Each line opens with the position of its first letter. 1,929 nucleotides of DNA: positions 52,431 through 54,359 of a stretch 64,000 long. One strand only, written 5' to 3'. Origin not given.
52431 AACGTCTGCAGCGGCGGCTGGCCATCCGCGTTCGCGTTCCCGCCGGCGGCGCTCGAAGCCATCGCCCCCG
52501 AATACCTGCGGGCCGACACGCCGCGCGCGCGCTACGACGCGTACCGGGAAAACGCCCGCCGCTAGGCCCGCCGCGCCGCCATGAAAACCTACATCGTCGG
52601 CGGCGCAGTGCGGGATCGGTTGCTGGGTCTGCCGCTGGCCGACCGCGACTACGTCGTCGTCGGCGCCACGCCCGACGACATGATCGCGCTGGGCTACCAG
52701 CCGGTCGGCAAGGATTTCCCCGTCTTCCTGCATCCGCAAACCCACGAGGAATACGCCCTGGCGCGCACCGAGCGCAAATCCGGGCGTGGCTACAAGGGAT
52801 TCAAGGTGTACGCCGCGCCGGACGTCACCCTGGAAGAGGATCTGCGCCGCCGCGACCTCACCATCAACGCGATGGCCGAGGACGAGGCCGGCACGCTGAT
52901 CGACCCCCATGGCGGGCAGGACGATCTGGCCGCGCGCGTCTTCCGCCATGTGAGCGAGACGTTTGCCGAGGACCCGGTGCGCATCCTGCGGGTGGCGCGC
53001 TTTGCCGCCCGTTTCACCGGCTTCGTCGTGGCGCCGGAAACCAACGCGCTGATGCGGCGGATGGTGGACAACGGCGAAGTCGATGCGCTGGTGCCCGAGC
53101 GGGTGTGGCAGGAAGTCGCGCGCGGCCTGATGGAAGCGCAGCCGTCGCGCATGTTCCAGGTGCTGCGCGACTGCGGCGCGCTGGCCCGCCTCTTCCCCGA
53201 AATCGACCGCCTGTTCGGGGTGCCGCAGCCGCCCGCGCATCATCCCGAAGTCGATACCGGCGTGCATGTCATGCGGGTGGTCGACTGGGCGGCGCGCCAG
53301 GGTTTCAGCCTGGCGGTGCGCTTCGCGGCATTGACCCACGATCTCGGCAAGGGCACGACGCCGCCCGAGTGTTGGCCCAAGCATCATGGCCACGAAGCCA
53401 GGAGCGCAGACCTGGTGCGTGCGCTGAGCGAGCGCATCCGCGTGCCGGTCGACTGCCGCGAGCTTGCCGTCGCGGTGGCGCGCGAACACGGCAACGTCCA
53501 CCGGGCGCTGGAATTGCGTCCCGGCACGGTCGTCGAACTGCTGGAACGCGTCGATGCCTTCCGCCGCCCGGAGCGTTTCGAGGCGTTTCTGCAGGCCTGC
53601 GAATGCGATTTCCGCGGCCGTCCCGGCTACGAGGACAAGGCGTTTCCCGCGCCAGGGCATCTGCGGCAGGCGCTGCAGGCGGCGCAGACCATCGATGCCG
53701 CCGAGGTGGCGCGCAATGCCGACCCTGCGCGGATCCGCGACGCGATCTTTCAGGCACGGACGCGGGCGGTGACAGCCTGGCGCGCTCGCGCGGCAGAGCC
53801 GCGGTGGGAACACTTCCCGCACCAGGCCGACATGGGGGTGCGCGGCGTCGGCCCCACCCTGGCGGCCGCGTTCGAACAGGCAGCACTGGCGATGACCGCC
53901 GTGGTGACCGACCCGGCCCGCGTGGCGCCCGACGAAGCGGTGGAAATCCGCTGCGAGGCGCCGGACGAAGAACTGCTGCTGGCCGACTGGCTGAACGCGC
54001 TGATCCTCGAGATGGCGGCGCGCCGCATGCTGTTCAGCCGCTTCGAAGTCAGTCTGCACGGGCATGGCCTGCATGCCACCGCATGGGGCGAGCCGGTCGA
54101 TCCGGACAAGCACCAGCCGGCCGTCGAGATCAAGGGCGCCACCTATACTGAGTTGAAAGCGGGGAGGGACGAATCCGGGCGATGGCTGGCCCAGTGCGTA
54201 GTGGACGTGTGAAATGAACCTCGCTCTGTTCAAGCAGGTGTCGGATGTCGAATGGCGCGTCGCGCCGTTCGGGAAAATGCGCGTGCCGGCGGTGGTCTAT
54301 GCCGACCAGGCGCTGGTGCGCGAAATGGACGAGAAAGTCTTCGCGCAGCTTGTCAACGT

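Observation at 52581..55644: CCA-adding enzyme fused in frame to an archease domain and translationally coupled to a long-type RtcB RNA ligase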

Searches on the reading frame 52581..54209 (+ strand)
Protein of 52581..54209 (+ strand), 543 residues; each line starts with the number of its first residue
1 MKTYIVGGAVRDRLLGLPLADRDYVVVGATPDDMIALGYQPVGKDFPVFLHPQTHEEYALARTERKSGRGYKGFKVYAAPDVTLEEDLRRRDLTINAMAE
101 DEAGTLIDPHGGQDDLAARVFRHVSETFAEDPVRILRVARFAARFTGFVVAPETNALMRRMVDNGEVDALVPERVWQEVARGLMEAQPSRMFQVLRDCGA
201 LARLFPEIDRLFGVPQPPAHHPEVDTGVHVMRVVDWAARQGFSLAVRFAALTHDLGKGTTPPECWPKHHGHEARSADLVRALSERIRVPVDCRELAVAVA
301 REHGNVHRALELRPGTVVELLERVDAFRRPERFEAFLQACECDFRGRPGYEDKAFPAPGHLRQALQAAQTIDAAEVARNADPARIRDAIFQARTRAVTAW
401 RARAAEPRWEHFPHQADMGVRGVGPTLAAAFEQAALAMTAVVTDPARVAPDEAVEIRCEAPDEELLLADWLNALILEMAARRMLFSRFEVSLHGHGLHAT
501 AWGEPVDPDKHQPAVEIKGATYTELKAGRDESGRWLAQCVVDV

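Call 3: search_protein_families(library=pfam, proteins=[window:52581-54209:+], max_evalue=0.01)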
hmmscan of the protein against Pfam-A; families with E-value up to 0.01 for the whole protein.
window:52581-54209:+ (543 aa): 4 families
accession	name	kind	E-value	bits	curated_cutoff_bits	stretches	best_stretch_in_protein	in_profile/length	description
PF01951.21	Archease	-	1.2e-39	136.2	25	1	409-543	1-136/136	Archease protein family (MTH1598/TM1083)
PF01743.26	PolyA_pol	-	9.2e-17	62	23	1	3-121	1-125/126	Poly A polymerase head domain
PF12627.12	PolyA_pol_RNAbd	-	6e-11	42.4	22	1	147-210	1-62/64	Probable RNA and SrmB- binding site of polymerase A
PF01966.28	HD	-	6e-08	33.4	22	1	228-309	3-92/116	HD domain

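Call 4: search_protein_families(library=ncbifam, proteins=[window:52581-54209:+], max_evalue=0.001)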
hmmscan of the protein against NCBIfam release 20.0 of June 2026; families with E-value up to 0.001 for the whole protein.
window:52581-54209:+ (543 aa): 11 families
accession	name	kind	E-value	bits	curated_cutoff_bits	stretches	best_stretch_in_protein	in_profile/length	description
NF008137.0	PRK10885.1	equivalog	7.3e-195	647.5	451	1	1-403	1-406/409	multifunctional CCA addition/repair protein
NF009812.0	PRK13297.1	equivalog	2.8e-115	385.3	624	1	2-398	13-362/364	tRNA CCA-pyrophosphorylase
NF009813.0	PRK13298.1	equivalog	1.1e-109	367.1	606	1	1-404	1-410/417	tRNA CCA-pyrophosphorylase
NF009811.0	PRK13296.1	equivalog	7.9e-65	219.1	469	1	1-211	1-211/360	CCA tRNA nucleotidyltransferase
NF001617.0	PRK00407.1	equivalog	4.5e-31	107.8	126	1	408-543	3-139/139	hypothetical protein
TIGR02692.1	tRNA_CCA_actino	equivalog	1.5e-30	106.3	438.8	1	3-280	30-319/466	CCA tRNA nucleotidyltransferase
NF009814.0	PRK13299.1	equivalog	6.7e-29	101.1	290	1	2-204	22-225/396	CCA tRNA nucleotidyltransferase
TIGR01942.1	pcnB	subfamily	1.3e-24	86.8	305.65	1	2-213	31-246/425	polynucleotide adenylyltransferase PcnB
NF008634.1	PRK11623.1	equivalog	8.4e-16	57.6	702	1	2-212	62-287/469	polynucleotide adenylyltransferase PcnB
NF041569.1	A-tRNAntase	equivalog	3.8e-15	55.2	1440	1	83-208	566-695/880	A-adding tRNA nucleotidyltransferase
TIGR01693.1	UTase_glnD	equivalog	8.1e-06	24.3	519.4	1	125-302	329-516/850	[protein-PII] uridylyltransferase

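Call 5: find_homologous_proteins(query=window:52581-54209:+, max_evalue=1e-10)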
Query window:52581-54209:+ (543 aa): 8000 proteins with E <= 1e-10 among 8000 candidates; the best 120 are listed.
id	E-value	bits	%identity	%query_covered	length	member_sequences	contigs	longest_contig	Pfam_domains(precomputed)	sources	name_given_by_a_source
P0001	0.0e+0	1186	96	100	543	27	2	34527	PF01743.27,PF12627.13,PF01966.29,PF01951.22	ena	-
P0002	0.0e+0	1054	85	100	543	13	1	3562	PF01743.27,PF12627.13,PF01951.22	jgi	jgi:tRNA nucleotidyltransferase (CCA-adding enzyme)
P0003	0.0e+0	1054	85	100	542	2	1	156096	PF01743.27,PF12627.13,PF01966.29,PF01951.22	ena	-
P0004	0.0e+0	1053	85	100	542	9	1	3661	PF01743.27,PF12627.13,PF01966.29,PF01951.22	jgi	-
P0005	0.0e+0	1052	85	100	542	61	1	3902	PF01743.27,PF12627.13,PF01966.29,PF01951.22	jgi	jgi:tRNA nucleotidyltransferase (CCA-adding enzyme)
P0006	0.0e+0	1049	84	100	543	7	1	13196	PF01743.27,PF12627.13,PF01966.29,PF01951.22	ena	-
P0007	0.0e+0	1048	85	100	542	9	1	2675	PF01743.27,PF12627.13,PF01966.29,PF01951.22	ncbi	-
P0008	0.0e+0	1045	86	100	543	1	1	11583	PF01743.27,PF12627.13,PF01966.29,PF01951.22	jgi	jgi:tRNA nucleotidyltransferase (CCA-adding enzyme)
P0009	0.0e+0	1044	85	100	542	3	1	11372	PF01743.27,PF12627.13,PF01966.29,PF01951.22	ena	-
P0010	0.0e+0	1044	85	100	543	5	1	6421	PF01743.27,PF12627.13,PF01966.29,PF01951.22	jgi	jgi:tRNA nucleotidyltransferase (CCA-adding enzyme)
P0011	0.0e+0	1044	85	100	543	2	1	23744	PF01743.27,PF12627.13,PF01966.29,PF01951.22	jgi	jgi:tRNA nucleotidyltransferase (CCA-adding enzyme)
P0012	0.0e+0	1043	85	100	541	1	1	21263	PF01743.27,PF12627.13,PF01966.29,PF01951.22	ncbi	-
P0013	0.0e+0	1043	85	100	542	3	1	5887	PF01743.27,PF12627.13,PF01966.29,PF01951.22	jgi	jgi:tRNA nucleotidyltransferase (CCA-adding enzyme)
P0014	0.0e+0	1040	84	100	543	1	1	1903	PF01743.27,PF12627.13,PF01966.29,PF01951.22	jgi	jgi:tRNA nucleotidyltransferase (CCA-adding enzyme)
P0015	0.0e+0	1039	85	100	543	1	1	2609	PF01743.27,PF12627.13,PF01966.29,PF01951.22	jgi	jgi:tRNA nucleotidyltransferase (CCA-adding enzyme)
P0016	0.0e+0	1039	85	100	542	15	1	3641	PF01743.27,PF12627.13,PF01966.29,PF01951.22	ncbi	-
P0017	0.0e+0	1037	85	100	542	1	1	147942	PF01743.27,PF12627.13,PF01966.29,PF01951.22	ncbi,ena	-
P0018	0.0e+0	1036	85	100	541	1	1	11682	PF01743.27,PF12627.13,PF01966.29,PF01951.22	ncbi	ncbi:MAG: multifunctional CCA addition/repair protein [Hyphomicrobiaceae bacterium]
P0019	0.0e+0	1035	84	100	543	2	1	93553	PF01743.27,PF12627.13,PF01966.29,PF01951.22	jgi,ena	-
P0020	0.0e+0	1035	85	100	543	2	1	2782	PF01743.27,PF12627.13,PF01966.29,PF01951.22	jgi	jgi:tRNA nucleotidyltransferase (CCA-adding enzyme)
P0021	0.0e+0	1034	85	100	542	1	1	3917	PF01743.27,PF12627.13,PF01966.29,PF01951.22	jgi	jgi:tRNA nucleotidyltransferase (CCA-adding enzyme)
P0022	0.0e+0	1033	84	100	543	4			PF01743.27,PF12627.13,PF01966.29,PF01951.22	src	-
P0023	0.0e+0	1033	85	100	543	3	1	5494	PF01743.27,PF12627.13,PF01966.29,PF01951.22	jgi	jgi:tRNA nucleotidyltransferase (CCA-adding enzyme)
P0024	0.0e+0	1032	86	98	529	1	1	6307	PF01743.27,PF12627.13,PF01966.29,PF01951.22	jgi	jgi:tRNA nucleotidyltransferase (CCA-adding enzyme)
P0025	0.0e+0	1032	84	100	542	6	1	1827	PF01743.27,PF12627.13,PF01966.29,PF01951.22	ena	-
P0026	0.0e+0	1030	85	100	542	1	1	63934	PF01743.27,PF12627.13,PF01966.29,PF01951.22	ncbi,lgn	-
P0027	0.0e+0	1029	85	100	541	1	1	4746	PF01743.27,PF12627.13,PF01966.29,PF01951.22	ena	-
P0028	0.0e+0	1029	84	100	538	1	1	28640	PF01743.27,PF12627.13,PF01966.29,PF01951.22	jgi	jgi:tRNA nucleotidyltransferase (CCA-adding enzyme)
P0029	0.0e+0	1029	85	100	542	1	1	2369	PF01743.27,PF12627.13,PF01966.29,PF01951.22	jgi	jgi:tRNA nucleotidyltransferase (CCA-adding enzyme)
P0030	0.0e+0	1028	84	100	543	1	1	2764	PF01743.27,PF12627.13,PF01966.29,PF01951.22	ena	-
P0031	0.0e+0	1027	84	100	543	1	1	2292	PF01743.27,PF12627.13,PF01966.29,PF01951.22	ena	-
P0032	0.0e+0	1024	83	100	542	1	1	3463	PF01743.27,PF12627.13,PF01966.29,PF01951.22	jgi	jgi:tRNA nucleotidyltransferase (CCA-adding enzyme)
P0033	0.0e+0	1023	83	100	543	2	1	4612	PF01743.27,PF12627.13,PF01966.29,PF01951.22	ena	-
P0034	0.0e+0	1022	85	100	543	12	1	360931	PF01743.27,PF12627.13,PF01966.29,PF01951.22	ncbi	-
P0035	0.0e+0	1021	84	100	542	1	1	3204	PF01743.27,PF12627.13,PF01966.29,PF01951.22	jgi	jgi:tRNA nucleotidyltransferase (CCA-adding enzyme)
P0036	0.0e+0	1017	84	100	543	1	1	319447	PF01743.27,PF12627.13,PF01966.29,PF01951.22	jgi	jgi:tRNA nucleotidyltransferase (CCA-adding enzyme)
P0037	0.0e+0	1015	83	100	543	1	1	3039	PF01743.27,PF12627.13,PF01966.29,PF01951.22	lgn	-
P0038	0.0e+0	1014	83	100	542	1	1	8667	PF01743.27,PF12627.13,PF01966.29,PF01951.22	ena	-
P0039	0.0e+0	1012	82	100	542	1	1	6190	PF01743.27,PF12627.13,PF01966.29,PF01951.22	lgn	-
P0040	0.0e+0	1010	83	100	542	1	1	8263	PF01743.27,PF12627.13,PF01966.29,PF01951.22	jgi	jgi:tRNA nucleotidyltransferase (CCA-adding enzyme)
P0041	3.9e-298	1008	82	100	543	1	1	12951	PF01743.27,PF12627.13,PF01966.29,PF01951.22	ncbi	-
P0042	5.2e-298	1007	82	100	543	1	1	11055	PF01743.27,PF12627.13,PF01966.29,PF01951.22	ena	-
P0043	1.2e-296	1003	82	100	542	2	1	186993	PF01743.27,PF12627.13,PF01966.29,PF01951.22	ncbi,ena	-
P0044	7.9e-296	1000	82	100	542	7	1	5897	PF01743.27,PF12627.13,PF01966.29,PF01951.22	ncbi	-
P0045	5.1e-294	994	82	100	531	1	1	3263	PF01743.27,PF12627.13,PF01966.29,PF01951.22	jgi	-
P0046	5.5e-294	994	82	100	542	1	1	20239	PF01743.27,PF12627.13,PF01966.29,PF01951.22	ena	-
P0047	2.6e-293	992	82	100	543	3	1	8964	PF01743.27,PF12627.13,PF01966.29,PF01951.22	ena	-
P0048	9.3e-293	990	81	100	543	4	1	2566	PF01743.27,PF12627.13,PF01966.29,PF01951.22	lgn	-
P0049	1.1e-292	989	81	100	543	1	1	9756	PF01743.27,PF12627.13,PF01966.29,PF01951.22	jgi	jgi:tRNA nucleotidyltransferase (CCA-adding enzyme)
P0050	1.5e-292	989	81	100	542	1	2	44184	PF01743.27,PF12627.13,PF01966.29,PF01951.22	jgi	jgi:tRNA nucleotidyltransferase (CCA-adding enzyme)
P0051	1.6e-292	989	81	100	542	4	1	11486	PF01743.27,PF12627.13,PF01966.29,PF01951.22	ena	-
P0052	2.4e-292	988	81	100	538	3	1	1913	PF01743.27,PF12627.13,PF01966.29,PF01951.22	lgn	-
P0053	8.5e-292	987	81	100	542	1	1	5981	PF01743.27,PF12627.13,PF01966.29,PF01951.22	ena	-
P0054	2.7e-291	985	81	100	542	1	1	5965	PF01743.27,PF12627.13,PF01966.29,PF01951.22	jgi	jgi:tRNA nucleotidyltransferase (CCA-adding enzyme)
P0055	4.3e-290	981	80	100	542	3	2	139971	PF01743.27,PF12627.13,PF01966.29,PF01951.22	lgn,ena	-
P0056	6.2e-290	980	80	100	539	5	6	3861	PF01743.27,PF12627.13,PF01966.29,PF01951.22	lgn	-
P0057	2.2e-289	979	80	100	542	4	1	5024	PF01743.27,PF12627.13,PF01966.29,PF01951.22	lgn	-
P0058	4.0e-289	978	81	100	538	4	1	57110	PF01743.27,PF12627.13,PF01966.29,PF01951.22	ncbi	-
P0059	1.8e-288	976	80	100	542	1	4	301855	PF01743.27,PF12627.13,PF01966.29,PF01951.22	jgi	jgi:tRNA nucleotidyltransferase (CCA-adding enzyme)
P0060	3.8e-281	951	77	100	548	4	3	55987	PF01743.27,PF12627.13,PF01966.29,PF01951.22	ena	-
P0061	6.1e-281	951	78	100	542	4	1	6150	PF01743.27,PF12627.13,PF01966.29,PF01951.22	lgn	-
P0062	5.6e-273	924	86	89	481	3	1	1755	PF01743.27,PF12627.13,PF01966.29,PF01951.22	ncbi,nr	ncbi:MAG: multifunctional CCA addition/repair protein, partial [Thiobacillus sp.]|nr:multifunctional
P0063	4.6e-272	921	76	100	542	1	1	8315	PF01743.27,PF12627.13,PF01966.29,PF01951.22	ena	-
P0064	7.2e-254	861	94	75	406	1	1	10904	PF01743.27,PF12627.13,PF01966.29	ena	-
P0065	4.9e-253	859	94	75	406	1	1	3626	PF01743.27,PF12627.13,PF01966.29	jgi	-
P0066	8.9e-253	858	94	75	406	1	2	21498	PF01743.27,PF12627.13,PF01966.29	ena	-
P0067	1.5e-252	857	94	75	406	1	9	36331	PF01743.27,PF12627.13,PF01966.29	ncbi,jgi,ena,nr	ncbi:MAG TPA: multifunctional CCA addition/repair protein [Thiobacillus sp.]|nr:multifunctional CCA 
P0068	2.4e-252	856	95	74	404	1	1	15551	PF01743.27,PF12627.13,PF01966.29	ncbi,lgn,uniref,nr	ncbi:multifunctional CCA addition/repair protein [Thiobacillus sp.]|uniref:multifunctional CCA addit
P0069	5.8e-252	855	93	75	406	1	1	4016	PF01743.27,PF12627.13,PF01966.29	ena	-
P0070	1.4e-251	854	93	75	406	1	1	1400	PF01743.27,PF12627.13,PF01966.29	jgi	-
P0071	5.2e-251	852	93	75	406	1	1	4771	PF01743.27,PF12627.13,PF01966.29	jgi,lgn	-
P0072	5.4e-251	852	93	75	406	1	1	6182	PF01743.27,PF12627.13,PF01966.29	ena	-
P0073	7.0e-250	848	93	75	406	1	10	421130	PF01743.27,PF12627.13,PF01966.29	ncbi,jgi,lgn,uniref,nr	ncbi:multifunctional CCA addition/repair protein [Thiobacillus denitrificans]|jgi:tRNA nucleotidyltr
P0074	1.0e-249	848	94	74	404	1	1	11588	PF01743.27,PF12627.13,PF01966.29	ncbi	-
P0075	7.6e-249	845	93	74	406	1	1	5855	PF01743.27,PF12627.13,PF01966.29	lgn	-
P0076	8.5e-247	838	94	73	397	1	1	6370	PF01743.27,PF12627.13,PF01966.29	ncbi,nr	ncbi:MAG: multifunctional CCA tRNA nucleotidyl transferase/2'3'-cyclic phosphodiesterase/2'nucleotid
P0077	2.1e-238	810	87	75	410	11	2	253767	PF01743.27,PF12627.13,PF01966.29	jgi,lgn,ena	-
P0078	1.0e-237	808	87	75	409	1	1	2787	PF01743.27,PF12627.13,PF01966.29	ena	-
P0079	2.1e-237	807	89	74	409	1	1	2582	PF01743.27,PF12627.13,PF01966.29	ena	-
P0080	8.9e-237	805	87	75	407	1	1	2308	PF01743.27,PF12627.13,PF01966.29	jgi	-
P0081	1.2e-236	805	88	74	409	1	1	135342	PF01743.27,PF12627.13,PF01966.29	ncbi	ncbi:multifunctional CCA addition/repair protein [Thiobacillus sp.]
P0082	5.1e-236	803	87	75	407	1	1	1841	PF01743.27,PF12627.13,PF01966.29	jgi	jgi:tRNA nucleotidyltransferase (CCA-adding enzyme)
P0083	6.2e-236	802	88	74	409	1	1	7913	PF01743.27,PF12627.13,PF01966.29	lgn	-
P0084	6.4e-236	802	88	74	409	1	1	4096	PF01743.27,PF12627.13,PF01966.29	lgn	-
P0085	6.7e-236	802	87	74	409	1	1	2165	PF01743.27,PF12627.13,PF01966.29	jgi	jgi:tRNA nucleotidyltransferase (CCA-adding enzyme)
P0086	7.1e-236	802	88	74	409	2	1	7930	PF01743.27,PF12627.13,PF01966.29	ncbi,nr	ncbi:MAG TPA: multifunctional CCA addition/repair protein [Thiobacillus sp.]|nr:multifunctional CCA 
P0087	1.3e-235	801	88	74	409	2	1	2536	PF01743.27,PF12627.13,PF01966.29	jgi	jgi:tRNA nucleotidyltransferase (CCA-adding enzyme)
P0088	2.3e-235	800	86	75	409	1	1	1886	PF01743.27,PF12627.13,PF01966.29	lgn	-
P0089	3.1e-235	800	87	75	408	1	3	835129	PF01743.27,PF12627.13,PF01966.29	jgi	jgi:tRNA nucleotidyltransferase (CCA-adding enzyme)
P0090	4.1e-235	800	86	75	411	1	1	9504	PF01743.27,PF12627.13,PF01966.29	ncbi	-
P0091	4.6e-235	799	87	75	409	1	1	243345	PF01743.27,PF12627.13,PF01966.29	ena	-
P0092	9.4e-235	798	86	75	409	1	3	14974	PF01743.27,PF12627.13,PF01966.29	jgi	jgi:tRNA nucleotidyltransferase (CCA-adding enzyme)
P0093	1.2e-234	798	88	74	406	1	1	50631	PF01743.27,PF12627.13,PF01966.29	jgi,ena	-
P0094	1.3e-234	798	87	74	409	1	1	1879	PF01743.27,PF12627.13,PF01966.29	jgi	-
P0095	2.9e-234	797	87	74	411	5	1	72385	PF01743.27,PF12627.13,PF01966.29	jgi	jgi:tRNA nucleotidyltransferase (CCA-adding enzyme)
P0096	3.1e-234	797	87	75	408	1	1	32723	PF01743.27,PF12627.13,PF01966.29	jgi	jgi:tRNA nucleotidyltransferase (CCA-adding enzyme)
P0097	5.7e-234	796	87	74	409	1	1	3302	PF01743.27,PF12627.13,PF01966.29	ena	-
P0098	6.6e-234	796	87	73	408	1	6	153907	PF01743.27,PF12627.13,PF01966.29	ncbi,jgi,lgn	-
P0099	7.3e-234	795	87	75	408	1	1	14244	PF01743.27,PF12627.13,PF01966.29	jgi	jgi:tRNA nucleotidyltransferase (CCA-adding enzyme)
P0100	7.8e-234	795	87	74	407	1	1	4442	PF01743.27,PF12627.13,PF01966.29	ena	-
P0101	7.9e-234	795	94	69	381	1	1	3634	PF01743.27,PF12627.13,PF01966.29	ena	-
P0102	9.0e-234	795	88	74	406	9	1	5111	PF01743.27,PF12627.13,PF01966.29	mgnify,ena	mgnify:CR=1 FL=1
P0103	1.0e-233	795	86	75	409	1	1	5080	PF01743.27,PF12627.13,PF01966.29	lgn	-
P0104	1.0e-233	795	87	74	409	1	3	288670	PF01743.27,PF12627.13,PF01966.29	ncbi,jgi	-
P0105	1.7e-233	794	87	74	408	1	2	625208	PF01743.27,PF12627.13,PF01966.29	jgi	jgi:tRNA nucleotidyltransferase (CCA-adding enzyme)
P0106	2.2e-233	794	87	74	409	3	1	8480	PF01743.27,PF12627.13,PF01966.29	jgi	-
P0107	2.2e-233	794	87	74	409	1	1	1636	PF01743.27,PF12627.13,PF01966.29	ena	-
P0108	2.3e-233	794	87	75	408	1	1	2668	PF01743.27,PF12627.13,PF01966.29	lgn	-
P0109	2.4e-233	794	86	74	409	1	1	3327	PF01743.27,PF12627.13,PF01966.29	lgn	-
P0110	2.5e-233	794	87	74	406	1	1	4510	PF01743.27,PF12627.13,PF01966.29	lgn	-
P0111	2.9e-233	793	87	74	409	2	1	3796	PF01743.27,PF12627.13,PF01966.29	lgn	-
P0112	3.5e-233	793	87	75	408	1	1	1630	PF01743.27,PF12627.13,PF01966.29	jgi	-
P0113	5.0e-233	793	87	74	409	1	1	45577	PF01743.27,PF12627.13,PF01966.29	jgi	jgi:tRNA nucleotidyltransferase (CCA-adding enzyme)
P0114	6.8e-233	792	86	74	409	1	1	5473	PF01743.27,PF12627.13,PF01966.29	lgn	-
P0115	7.6e-233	792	87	74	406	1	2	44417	PF01743.27,PF12627.13,PF01966.29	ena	-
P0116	9.7e-233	792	85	75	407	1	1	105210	PF01743.27,PF12627.13,PF01966.29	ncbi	ncbi:multifunctional CCA addition/repair protein [Thiobacillus sp.]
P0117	9.9e-233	792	87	74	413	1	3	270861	PF01743.27,PF12627.13,PF01966.29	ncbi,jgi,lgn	-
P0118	1.1e-232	792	87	75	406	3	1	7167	PF01743.27,PF12627.13,PF01966.29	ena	-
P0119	1.2e-232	791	87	75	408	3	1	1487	PF01743.27,PF12627.13,PF01966.29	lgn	-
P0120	1.5e-232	791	87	74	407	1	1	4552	PF01743.27,PF12627.13,PF01966.29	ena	-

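Call 7: find_encoding_contigs(protein=P0073, flank=6000, max_places=3)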
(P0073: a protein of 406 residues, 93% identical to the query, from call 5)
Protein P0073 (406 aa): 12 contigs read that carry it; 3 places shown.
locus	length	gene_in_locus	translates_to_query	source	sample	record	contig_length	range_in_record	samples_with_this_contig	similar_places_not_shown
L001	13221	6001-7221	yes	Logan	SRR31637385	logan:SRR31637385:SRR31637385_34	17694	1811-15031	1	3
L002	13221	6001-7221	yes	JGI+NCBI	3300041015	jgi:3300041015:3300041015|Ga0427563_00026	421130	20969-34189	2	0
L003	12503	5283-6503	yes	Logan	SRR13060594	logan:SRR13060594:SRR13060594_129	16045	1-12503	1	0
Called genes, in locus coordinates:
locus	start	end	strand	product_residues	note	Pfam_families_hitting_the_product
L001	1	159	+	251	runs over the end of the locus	PF07072:ZapD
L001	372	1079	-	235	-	PF06026:Rib_5-P_isom_A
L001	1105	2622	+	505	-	PF00291:PALP, PF00585:Thr_dehydrat_C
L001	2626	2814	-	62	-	PF11127:YgaP-like_TM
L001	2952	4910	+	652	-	PF14718:SLT_L, PF01464:SLT, PF27553:SLT_superhelical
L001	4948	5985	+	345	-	PF01073:3Beta_HSD, PF01370:Epimerase, PF03435:Sacchrp_dh_NADP (faint), PF04321:RmlD_sub_bind (faint), PF05368:NmrA, PF07993:NAD_binding_4 (faint), PF13460:NAD_binding_10, PF16363:GDP_Man_Dehyd (weak)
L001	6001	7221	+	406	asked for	PF01743:PolyA_pol, PF12627:PolyA_pol_RNAbd, PF01966:HD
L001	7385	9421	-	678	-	PF00884:Sulfatase, PF01663:Phosphodiest (faint)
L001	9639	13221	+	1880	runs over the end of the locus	PF13205:Big_5 (faint), PF11974:bMG3, PF01835:MG2, PF07703:A2M_BRD, PF00207:A2M, PF17973:bMG10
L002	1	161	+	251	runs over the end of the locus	PF07072:ZapD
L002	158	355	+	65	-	PF03884:YacG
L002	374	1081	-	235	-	PF06026:Rib_5-P_isom_A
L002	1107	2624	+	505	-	PF00291:PALP, PF00585:Thr_dehydrat_C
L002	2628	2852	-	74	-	PF11127:YgaP-like_TM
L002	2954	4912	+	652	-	PF14718:SLT_L, PF01464:SLT, PF27553:SLT_superhelical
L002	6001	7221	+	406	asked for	PF01743:PolyA_pol, PF12627:PolyA_pol_RNAbd, PF01966:HD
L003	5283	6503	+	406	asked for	PF01743:PolyA_pol, PF12627:PolyA_pol_RNAbd, PF01966:HD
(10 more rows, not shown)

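Call 8: find_encoding_contigs(protein=P0034, flank=6000, max_places=3)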
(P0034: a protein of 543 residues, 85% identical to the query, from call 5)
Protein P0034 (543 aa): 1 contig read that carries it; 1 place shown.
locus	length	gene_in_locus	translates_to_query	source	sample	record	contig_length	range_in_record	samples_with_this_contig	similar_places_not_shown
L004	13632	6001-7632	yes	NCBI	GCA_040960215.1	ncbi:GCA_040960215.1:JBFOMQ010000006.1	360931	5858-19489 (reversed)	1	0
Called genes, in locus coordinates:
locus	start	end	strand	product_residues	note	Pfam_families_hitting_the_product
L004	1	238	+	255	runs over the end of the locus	PF07072:ZapD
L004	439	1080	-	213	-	PF06026:Rib_5-P_isom_A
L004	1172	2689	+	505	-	PF00291:PALP, PF00585:Thr_dehydrat_C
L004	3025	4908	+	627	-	PF14718:SLT_L, PF01464:SLT, PF27553:SLT_superhelical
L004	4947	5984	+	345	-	PF01073:3Beta_HSD, PF01370:Epimerase, PF03435:Sacchrp_dh_NADP (weak), PF04321:RmlD_sub_bind (faint), PF05368:NmrA, PF07993:NAD_binding_4 (faint), PF13460:NAD_binding_10, PF16363:GDP_Man_Dehyd (weak)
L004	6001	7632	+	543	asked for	PF01743:PolyA_pol, PF12627:PolyA_pol_RNAbd, PF01966:HD, PF01951:Archease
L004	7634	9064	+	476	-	PF01139:RtcB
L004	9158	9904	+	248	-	PF00970:FAD_binding_6 (weak), PF00175:NAD_binding_1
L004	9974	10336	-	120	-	-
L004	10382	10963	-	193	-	PF13441:Gly-zipper_YMGG (weak), PF13488:Gly-zipper_Omp (weak), PF05433:Rick_17kDa_Anti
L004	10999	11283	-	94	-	-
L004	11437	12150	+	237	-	PF00072:Response_reg, PF00486:Trans_reg_C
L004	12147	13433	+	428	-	PF00672:HAMP, PF26769:HAMP_PhoQ (weak), PF00512:HisKA, PF13581:HATPase_c_2, PF02518:HATPase_c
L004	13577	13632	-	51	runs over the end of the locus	-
